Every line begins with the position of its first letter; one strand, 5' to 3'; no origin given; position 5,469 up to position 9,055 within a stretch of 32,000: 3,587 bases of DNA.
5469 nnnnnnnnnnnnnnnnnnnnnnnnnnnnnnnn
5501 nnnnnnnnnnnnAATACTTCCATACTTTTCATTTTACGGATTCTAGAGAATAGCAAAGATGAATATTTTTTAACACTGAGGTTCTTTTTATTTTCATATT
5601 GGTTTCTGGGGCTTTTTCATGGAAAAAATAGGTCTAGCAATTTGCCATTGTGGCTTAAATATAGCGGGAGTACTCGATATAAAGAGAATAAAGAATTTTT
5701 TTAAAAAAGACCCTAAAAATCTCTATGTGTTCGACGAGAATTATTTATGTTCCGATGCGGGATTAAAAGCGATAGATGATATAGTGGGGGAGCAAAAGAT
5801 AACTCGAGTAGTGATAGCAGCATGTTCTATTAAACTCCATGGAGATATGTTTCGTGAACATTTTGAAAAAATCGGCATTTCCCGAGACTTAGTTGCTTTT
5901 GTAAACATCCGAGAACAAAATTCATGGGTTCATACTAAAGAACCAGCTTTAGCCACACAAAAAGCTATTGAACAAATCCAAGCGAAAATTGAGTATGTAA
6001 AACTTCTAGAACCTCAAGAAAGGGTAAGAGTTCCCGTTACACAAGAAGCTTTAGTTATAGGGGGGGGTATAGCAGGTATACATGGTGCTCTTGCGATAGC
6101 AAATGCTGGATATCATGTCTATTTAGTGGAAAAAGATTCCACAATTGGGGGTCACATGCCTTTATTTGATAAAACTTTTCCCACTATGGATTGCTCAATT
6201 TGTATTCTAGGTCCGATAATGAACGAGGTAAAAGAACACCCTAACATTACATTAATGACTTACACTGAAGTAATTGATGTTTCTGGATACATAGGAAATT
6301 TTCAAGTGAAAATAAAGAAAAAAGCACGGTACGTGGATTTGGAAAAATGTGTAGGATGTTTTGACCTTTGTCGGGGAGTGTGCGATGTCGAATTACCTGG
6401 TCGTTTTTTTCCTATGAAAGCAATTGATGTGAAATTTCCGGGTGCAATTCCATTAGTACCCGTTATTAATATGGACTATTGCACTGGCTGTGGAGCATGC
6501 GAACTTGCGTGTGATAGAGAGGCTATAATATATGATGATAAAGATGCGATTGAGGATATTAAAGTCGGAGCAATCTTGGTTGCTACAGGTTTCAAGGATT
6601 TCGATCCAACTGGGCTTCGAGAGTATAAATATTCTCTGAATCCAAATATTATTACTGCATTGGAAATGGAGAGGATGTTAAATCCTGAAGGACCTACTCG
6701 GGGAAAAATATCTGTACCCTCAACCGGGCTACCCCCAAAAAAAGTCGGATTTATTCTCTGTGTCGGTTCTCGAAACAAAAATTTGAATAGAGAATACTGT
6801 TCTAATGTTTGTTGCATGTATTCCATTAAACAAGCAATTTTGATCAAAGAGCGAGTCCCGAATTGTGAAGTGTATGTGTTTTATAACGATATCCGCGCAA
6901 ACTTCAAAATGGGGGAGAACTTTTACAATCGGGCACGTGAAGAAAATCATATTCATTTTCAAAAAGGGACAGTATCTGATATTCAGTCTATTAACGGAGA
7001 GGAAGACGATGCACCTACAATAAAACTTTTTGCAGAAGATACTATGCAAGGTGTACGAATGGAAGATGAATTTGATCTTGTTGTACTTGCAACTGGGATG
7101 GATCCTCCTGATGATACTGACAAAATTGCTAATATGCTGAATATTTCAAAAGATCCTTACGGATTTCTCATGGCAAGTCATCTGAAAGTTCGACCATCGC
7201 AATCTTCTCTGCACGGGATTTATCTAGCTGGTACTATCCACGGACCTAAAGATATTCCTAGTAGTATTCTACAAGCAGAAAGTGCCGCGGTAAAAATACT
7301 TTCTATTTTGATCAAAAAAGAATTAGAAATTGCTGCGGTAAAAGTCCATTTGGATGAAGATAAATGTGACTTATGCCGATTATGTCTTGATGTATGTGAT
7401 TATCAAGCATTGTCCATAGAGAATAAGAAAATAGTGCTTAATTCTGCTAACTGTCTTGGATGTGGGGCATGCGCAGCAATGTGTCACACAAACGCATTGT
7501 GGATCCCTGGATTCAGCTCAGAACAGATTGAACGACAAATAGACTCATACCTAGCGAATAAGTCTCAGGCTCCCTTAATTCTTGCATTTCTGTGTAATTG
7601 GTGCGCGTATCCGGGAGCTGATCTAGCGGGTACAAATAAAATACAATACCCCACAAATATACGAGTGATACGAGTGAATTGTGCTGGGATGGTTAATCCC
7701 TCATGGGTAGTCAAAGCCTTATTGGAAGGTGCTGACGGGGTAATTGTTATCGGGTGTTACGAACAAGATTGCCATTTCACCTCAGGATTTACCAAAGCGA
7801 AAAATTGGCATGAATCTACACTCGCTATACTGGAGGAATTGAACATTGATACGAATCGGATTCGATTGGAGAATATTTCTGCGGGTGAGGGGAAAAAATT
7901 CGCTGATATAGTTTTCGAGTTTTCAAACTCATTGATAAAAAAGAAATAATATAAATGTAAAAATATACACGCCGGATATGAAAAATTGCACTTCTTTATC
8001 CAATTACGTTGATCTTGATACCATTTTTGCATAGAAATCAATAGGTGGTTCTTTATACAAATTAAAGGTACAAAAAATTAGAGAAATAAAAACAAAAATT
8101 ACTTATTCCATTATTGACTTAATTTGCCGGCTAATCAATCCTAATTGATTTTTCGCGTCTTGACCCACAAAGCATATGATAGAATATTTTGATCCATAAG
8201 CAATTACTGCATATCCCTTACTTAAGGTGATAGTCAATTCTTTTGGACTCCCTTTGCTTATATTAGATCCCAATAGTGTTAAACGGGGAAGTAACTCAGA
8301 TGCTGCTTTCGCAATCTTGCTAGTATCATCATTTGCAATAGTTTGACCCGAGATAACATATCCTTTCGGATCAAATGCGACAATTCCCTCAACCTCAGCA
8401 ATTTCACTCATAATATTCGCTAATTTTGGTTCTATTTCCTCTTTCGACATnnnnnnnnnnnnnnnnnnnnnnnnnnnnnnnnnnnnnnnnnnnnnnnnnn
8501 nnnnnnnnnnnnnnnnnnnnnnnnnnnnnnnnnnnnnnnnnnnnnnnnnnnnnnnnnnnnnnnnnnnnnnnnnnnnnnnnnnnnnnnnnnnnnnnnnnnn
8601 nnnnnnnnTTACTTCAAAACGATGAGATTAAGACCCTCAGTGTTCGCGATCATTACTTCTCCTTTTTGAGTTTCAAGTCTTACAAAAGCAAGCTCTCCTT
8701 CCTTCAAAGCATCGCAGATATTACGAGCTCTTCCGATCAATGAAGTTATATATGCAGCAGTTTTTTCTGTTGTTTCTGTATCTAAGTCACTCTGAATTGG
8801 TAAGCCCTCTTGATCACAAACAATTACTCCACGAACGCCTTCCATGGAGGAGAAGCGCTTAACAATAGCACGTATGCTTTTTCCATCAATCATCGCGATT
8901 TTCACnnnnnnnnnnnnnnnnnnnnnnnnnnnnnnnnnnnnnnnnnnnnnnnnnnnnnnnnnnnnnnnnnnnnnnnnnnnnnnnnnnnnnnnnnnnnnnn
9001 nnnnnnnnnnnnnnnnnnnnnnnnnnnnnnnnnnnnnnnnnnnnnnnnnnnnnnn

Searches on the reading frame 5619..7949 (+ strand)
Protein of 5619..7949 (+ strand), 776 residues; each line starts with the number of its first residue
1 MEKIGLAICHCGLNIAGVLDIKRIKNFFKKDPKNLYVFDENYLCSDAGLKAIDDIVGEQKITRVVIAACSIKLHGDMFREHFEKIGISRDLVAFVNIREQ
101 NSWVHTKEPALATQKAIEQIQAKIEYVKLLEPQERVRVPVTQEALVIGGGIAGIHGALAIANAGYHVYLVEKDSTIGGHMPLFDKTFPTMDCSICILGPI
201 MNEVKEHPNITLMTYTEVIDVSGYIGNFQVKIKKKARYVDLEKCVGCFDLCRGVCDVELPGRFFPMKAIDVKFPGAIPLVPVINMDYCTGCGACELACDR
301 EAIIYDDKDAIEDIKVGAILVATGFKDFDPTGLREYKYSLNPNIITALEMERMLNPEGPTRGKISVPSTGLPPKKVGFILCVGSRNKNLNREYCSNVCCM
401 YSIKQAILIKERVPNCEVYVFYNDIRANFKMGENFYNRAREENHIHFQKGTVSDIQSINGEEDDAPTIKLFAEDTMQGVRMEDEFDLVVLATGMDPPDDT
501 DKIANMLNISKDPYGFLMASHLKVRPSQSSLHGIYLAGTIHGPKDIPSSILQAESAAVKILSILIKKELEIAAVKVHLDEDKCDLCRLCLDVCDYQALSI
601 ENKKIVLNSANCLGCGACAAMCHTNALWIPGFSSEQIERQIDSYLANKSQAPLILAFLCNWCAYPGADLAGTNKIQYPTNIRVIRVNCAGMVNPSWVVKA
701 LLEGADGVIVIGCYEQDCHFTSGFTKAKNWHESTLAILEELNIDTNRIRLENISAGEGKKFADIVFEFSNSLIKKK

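Call 11: search_protein_families(library=pfam, proteins=[window:5619-7949:+], max_evalue=0.001)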
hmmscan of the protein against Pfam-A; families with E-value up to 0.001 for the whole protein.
window:5619-7949:+ (776 aa): 17 families
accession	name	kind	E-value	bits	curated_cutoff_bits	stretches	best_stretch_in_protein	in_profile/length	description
PF02662.21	FlpD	-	1.3e-44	151.6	22.3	1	654-772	1-119/123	Methyl-viologen-reducing hydrogenase, delta subunit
PF00037.32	Fer4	-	6e-12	45.3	21.1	2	281-303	1-23/24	4Fe-4S binding domain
PF12837.12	Fer4_6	-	3.9e-10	39.6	25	2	576-598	2-24/24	4Fe-4S binding domain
PF12838.12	Fer4_7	-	4.9e-10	40.2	27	1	582-626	1-52/52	4Fe-4S dicluster domain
PF07992.20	Pyr_redox_2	-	1.6e-09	38.1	26.1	1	145-231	4-88/291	Pyridine nucleotide-disulphide oxidoreductase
PF13187.11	Fer4_9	-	4.5e-09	36.6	27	2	582-626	1-51/52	4Fe-4S dicluster domain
PF14697.11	Fer4_21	-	1.2e-07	32.2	35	1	578-624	3-53/59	4Fe-4S dicluster domain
PF12797.12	Fer4_2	-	1.5e-07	31.4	24.5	0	280-298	2-20/22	4Fe-4S binding domain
PF13237.11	Fer4_10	-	7.6e-07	29.4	25.5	1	576-622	2-52/53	4Fe-4S dicluster domain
PF12831.13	FAD_oxidored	-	4.7e-06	26.6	27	1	145-180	3-38/416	FAD dependent oxidoreductase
PF13450.12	NAD_binding_8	-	8.5e-06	26.4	21.9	1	146-181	1-36/68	NAD(P)-binding Rossmann-like domain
PF13183.11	Fer4_8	-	1.9e-05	25.5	27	0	241-300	2-66/68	4Fe-4S dicluster domain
PF00890.30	FAD_binding_2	-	3.2e-05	23.7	20.4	1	144-179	2-37/414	FAD binding domain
PF13484.11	Fer4_16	-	3.3e-05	25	30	0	611-649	1-37/66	4Fe-4S double cluster binding domain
PF01266.30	DAO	-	0.00016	21.7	27.9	0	144-178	2-36/353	FAD dependent oxidoreductase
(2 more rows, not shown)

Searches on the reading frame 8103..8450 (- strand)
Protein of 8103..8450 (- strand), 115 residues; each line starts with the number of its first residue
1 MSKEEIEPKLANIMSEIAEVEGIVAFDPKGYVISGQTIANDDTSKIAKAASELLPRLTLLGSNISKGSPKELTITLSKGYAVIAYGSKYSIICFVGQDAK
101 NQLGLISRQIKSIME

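Call 11: search_protein_families(library=pfam, proteins=[window:8103-8450:-], max_evalue=0.001)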
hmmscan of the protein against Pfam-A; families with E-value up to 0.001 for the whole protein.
window:8103-8450:- (115 aa): 1 family
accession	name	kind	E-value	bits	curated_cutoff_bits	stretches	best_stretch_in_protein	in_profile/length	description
PF03259.23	Robl_LC7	-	1.7e-07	31.3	23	1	17-93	12-88/91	Roadblock/LC7 domain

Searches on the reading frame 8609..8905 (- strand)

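Call 53: search_protein_families(library=pfam, proteins=[window:8609-8905:-], max_evalue=0.001)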
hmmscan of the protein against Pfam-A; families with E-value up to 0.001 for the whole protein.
window:8609-8905:- (98 aa): 2 families
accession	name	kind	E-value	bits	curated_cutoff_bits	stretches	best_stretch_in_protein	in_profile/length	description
PF03259.23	Robl_LC7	-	1e-16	60.9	23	1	14-90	5-82/91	Roadblock/LC7 domain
PF16672.11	LAMTOR5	-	3.3e-10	40.4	27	1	10-98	4-88/88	Ragulator complex protein LAMTOR5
